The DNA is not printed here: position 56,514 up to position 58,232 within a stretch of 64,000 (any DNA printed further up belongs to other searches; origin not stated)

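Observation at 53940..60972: Deoxysugar cluster dominated by three radical SAM enzymes and lacking classical tailoring genes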

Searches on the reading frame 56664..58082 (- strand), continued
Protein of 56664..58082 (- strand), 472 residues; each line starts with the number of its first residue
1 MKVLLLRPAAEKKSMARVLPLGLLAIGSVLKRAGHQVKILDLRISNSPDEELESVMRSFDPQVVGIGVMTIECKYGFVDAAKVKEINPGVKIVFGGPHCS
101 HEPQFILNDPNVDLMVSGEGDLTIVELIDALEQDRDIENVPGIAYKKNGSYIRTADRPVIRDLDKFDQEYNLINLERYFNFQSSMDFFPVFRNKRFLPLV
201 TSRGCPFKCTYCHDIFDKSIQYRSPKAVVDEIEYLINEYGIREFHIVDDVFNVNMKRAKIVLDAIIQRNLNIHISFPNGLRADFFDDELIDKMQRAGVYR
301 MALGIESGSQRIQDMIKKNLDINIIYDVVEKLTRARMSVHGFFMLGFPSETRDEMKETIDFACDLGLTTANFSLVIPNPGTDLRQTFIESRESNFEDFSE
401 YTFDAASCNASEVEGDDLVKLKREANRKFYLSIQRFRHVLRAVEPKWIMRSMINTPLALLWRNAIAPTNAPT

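Call 51: find_encoding_contigs(protein=P0268, flank=9000, max_places=1)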
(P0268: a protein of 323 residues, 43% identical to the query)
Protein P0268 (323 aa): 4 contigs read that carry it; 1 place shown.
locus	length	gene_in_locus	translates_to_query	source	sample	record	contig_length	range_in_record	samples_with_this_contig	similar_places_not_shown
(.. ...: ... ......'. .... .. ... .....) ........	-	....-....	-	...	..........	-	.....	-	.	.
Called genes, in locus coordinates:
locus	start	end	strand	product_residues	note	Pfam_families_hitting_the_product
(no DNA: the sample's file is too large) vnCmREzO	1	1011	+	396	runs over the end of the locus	PF00070:Pyr_redox (faint), PF00890:FAD_binding_2, PF01266:DAO, PF03486:HI0933_like, PF07992:Pyr_redox_2 (weak), PF12831:FAD_oxidored, PF13450:NAD_binding_8 (weak), PF22780:HI0933_like_1st, +3 more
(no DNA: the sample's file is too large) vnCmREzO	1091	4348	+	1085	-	-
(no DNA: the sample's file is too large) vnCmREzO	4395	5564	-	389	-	PF03060:NMO, PF01070:FMN_dh (weak)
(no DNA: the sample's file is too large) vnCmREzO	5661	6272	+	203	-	PF00440:TetR_N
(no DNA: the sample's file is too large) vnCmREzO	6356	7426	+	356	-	PF01116:F_bP_aldolase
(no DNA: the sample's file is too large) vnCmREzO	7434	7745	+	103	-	PF10052:DUF2288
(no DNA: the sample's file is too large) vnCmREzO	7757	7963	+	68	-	-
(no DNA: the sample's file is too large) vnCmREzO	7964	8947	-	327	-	PF00535:Glycos_transf_2, PF10111:Glyco_tranf_2_2 (weak), PF13641:Glyco_tranf_2_3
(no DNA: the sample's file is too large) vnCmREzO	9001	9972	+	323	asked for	PF04055:Radical_SAM, PF13186:SPASM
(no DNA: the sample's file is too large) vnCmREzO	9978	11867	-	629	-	-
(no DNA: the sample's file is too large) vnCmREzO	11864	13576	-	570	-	-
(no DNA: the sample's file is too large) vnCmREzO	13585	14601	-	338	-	PF04055:Radical_SAM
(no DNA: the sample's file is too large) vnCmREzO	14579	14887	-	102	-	?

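Call 52: find_encoding_contigs(protein=P0267, flank=9000, max_places=1)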
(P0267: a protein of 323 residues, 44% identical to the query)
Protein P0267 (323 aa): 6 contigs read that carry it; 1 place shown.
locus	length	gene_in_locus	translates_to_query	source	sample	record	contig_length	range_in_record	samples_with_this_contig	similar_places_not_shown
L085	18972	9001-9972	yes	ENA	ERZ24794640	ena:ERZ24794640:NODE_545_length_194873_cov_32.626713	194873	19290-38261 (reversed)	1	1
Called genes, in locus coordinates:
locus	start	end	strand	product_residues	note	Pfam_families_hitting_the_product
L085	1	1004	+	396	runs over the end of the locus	PF00070:Pyr_redox (faint), PF00890:FAD_binding_2, PF01266:DAO, PF03486:HI0933_like, PF07992:Pyr_redox_2 (weak), PF12831:FAD_oxidored, PF13450:NAD_binding_8 (weak), PF22780:HI0933_like_1st, +2 more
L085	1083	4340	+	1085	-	-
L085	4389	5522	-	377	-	PF03060:NMO, PF01070:FMN_dh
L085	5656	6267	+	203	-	PF00440:TetR_N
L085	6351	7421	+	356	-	PF01116:F_bP_aldolase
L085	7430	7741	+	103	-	PF10052:DUF2288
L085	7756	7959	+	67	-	-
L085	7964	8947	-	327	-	PF00535:Glycos_transf_2, PF13641:Glyco_tranf_2_3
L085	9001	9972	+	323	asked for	PF04055:Radical_SAM, PF13186:SPASM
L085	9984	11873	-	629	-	-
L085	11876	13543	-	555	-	-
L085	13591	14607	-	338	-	PF04055:Radical_SAM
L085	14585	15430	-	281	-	PF01040:UbiA (weak)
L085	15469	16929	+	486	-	-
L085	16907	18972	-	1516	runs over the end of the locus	-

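Call 86: search_protein_families(library=pfam, proteins=[L006:6881-9475:-, L006:5392-6816:-, L006:4818-5390:-, L006:3566-4750:-, L006:2430-3161:+, L006:1103-2317:+, L006:309-1106:+, L085:9984-11873:-, L085:11876-13543:-], max_evalue=0.001)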
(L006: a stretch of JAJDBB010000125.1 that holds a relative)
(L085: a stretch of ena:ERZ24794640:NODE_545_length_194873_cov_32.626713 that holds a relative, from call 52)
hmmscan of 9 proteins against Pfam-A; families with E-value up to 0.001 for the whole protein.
L006:6881-9475:- (864 aa): 1 family
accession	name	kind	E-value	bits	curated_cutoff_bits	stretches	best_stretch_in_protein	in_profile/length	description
PF13231.12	PMT_2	-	1.4e-08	35.5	26.1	1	307-460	6-160/160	Dolichyl-phosphate-mannose-protein mannosyltransferase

L006:5392-6816:- (474 aa): 7 families
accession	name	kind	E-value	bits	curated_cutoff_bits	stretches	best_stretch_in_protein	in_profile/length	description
PF01593.30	Amino_oxidase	-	7.6e-63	213.7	19.8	1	12-467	2-441/443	Flavin containing amine oxidoreductase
PF13450.12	NAD_binding_8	-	6e-12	46.1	21.9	1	6-65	1-54/68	NAD(P)-binding Rossmann-like domain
PF01266.30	DAO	-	6.3e-10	39.5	27.9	1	3-43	1-35/353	FAD dependent oxidoreductase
PF07992.20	Pyr_redox_2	-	2.9e-05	24.1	26.1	0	3-33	2-26/291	Pyridine nucleotide-disulphide oxidoreductase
PF03486.20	HI0933_like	-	7.3e-05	22.8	50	0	3-47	2-40/244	HI0933-like protein Rossmann domain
PF13454.12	NAD_binding_9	-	0.00037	20.9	21.8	0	5-45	1-39/155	FAD-NAD(P)-binding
PF00890.30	FAD_binding_2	-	0.00096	18.9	20.4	0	4-45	2-37/414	FAD binding domain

L006:4818-5390:- (190 aa): 0 families

L006:3566-4750:- (394 aa): 2 families
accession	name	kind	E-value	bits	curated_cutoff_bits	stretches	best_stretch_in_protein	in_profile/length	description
PF08495.15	FIST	-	2.5e-35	122.5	23.2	1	37-227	4-189/189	FIST N domain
PF10442.14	FIST_C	-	2.7e-30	105.6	28.5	1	234-373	3-131/131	FIST C domain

L006:2430-3161:+ (243 aa): 1 family
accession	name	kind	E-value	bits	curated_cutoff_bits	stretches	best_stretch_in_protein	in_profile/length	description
PF13511.11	DUF4124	-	0.00077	20.1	22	0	20-62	5-41/56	Domain of unknown function (DUF4124)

L006:1103-2317:+ (404 aa): 1 family
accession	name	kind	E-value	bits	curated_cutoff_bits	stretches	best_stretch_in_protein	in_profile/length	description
PF14341.11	PilX_N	-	0.0003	21.2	25.5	1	26-76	1-51/51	PilX N-terminal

L006:309-1106:+ (265 aa): 1 family
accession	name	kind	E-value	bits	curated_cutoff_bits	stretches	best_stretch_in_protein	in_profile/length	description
PF07963.17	N_methyl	-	2e-06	27.6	21.2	1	12-36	2-26/27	Prokaryotic N-terminal methylation motif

L085:9984-11873:- (629 aa): 0 families

L085:11876-13543:- (555 aa): 0 families
